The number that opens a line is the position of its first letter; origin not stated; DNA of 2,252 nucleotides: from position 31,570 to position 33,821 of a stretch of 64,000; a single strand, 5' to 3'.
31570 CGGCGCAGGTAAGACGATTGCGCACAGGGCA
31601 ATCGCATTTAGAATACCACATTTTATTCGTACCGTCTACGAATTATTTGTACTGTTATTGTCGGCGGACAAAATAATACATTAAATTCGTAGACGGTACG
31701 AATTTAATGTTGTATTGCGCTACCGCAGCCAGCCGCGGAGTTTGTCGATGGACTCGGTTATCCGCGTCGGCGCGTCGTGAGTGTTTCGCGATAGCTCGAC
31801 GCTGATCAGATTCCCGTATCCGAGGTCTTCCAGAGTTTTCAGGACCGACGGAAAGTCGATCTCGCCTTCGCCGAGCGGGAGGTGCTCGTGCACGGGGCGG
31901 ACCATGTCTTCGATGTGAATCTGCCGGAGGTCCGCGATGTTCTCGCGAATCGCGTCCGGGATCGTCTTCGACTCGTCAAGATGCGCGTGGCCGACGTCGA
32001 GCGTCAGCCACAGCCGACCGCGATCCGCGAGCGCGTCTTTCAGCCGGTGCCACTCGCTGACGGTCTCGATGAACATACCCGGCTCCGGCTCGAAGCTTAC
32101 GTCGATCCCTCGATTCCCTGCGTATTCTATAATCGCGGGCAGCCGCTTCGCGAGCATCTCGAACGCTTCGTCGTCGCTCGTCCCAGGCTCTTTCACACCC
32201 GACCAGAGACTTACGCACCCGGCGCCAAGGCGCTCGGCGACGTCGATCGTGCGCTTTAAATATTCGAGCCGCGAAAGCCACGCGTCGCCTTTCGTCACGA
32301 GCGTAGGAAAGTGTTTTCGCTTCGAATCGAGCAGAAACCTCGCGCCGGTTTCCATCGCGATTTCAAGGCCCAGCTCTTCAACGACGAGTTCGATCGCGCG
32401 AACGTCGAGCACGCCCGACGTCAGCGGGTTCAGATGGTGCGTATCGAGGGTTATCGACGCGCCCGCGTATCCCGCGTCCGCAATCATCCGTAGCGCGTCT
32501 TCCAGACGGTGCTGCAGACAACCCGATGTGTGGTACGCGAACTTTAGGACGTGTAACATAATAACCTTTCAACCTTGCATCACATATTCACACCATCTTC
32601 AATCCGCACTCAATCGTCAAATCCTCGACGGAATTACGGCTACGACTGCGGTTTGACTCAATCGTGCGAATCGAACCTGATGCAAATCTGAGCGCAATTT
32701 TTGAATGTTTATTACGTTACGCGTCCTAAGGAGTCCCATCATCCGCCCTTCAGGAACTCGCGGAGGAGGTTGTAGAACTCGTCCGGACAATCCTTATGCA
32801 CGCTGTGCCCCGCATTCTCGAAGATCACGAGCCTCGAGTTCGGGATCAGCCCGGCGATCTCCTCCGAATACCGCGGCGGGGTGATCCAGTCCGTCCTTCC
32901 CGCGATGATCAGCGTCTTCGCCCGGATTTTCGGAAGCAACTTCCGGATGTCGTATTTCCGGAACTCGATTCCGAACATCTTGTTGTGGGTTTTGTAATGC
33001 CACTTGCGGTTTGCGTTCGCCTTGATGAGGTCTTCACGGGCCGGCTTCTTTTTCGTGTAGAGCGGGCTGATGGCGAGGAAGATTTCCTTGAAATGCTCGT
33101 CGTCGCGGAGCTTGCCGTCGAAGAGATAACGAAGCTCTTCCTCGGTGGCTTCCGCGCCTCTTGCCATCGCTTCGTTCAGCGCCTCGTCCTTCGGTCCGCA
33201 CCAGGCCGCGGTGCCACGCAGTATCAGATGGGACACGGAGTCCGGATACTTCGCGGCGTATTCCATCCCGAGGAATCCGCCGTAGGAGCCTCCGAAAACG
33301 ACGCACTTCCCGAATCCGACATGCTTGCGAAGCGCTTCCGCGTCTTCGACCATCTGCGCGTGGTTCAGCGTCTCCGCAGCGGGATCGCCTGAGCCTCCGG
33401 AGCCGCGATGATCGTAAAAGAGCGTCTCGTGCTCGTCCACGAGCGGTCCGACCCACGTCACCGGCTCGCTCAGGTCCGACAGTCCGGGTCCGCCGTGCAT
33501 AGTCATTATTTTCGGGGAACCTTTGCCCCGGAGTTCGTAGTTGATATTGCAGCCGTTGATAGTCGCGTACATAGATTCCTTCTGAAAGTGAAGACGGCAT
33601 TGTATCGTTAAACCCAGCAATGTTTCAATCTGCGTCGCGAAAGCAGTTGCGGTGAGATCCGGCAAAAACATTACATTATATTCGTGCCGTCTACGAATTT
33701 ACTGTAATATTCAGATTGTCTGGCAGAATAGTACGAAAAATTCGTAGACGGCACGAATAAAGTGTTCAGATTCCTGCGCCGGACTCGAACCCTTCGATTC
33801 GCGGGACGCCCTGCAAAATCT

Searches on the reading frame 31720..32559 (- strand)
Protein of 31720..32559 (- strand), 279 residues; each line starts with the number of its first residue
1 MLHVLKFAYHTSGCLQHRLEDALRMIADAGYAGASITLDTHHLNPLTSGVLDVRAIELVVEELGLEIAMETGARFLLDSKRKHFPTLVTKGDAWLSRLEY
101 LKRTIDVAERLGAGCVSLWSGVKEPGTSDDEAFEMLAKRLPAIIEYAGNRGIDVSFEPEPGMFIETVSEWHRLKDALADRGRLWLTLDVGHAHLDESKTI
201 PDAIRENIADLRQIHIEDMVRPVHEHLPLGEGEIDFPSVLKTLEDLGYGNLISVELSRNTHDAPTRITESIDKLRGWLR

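Call 26: search_protein_families(library=pfam, proteins=[window:31720-32559:-])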
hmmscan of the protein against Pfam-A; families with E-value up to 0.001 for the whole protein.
window:31720-32559:- (279 aa): 1 family
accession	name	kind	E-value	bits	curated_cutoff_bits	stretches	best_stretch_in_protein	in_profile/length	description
PF01261.30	AP_endonuc_2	-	2.2e-36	126.3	31.1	1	24-275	2-247/249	Xylose isomerase-like TIM barrel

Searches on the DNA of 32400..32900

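Call 61: search_rna_families(source=window, start=32400, end=32900, threshold=evalue, max_evalue=10)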
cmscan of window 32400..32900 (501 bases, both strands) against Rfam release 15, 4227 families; matches with E-value up to 10: 1.
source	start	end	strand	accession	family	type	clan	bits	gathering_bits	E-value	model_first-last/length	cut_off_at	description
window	32844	32864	-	RF01138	sR23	Gene; snRNA; snoRNA; CD-box;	-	12.3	45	1.5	34-54/54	no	Small nucleolar RNA sR23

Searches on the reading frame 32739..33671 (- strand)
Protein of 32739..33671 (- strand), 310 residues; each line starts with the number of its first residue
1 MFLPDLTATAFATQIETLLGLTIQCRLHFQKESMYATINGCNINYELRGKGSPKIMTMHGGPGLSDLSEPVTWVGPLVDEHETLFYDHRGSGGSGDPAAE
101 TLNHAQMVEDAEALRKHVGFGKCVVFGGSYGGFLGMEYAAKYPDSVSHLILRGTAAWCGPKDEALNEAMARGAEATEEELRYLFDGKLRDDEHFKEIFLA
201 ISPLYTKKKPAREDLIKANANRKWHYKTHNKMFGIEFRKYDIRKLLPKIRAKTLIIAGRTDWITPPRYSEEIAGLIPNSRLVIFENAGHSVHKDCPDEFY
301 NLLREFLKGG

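Call 26: search_protein_families(library=pfam, proteins=[window:32739-33671:-])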
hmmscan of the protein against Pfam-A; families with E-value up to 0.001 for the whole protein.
window:32739-33671:- (310 aa): 4 families
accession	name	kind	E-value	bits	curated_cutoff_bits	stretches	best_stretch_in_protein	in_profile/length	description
PF00561.26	Abhydrolase_1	-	5.5e-33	115.1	25.8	1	58-293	6-242/245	alpha/beta hydrolase fold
PF12146.15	Hydrolase_4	-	1.8e-17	63.9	27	1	82-294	33-237/239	Serine aminopeptidase, S33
PF12697.13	Abhydrolase_6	-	1.9e-14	55.3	26.3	1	71-300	12-215/217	Alpha/beta hydrolase family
PF08386.16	Abhydrolase_4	-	0.00012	22.5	21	1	250-295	34-82/103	TAP-like protein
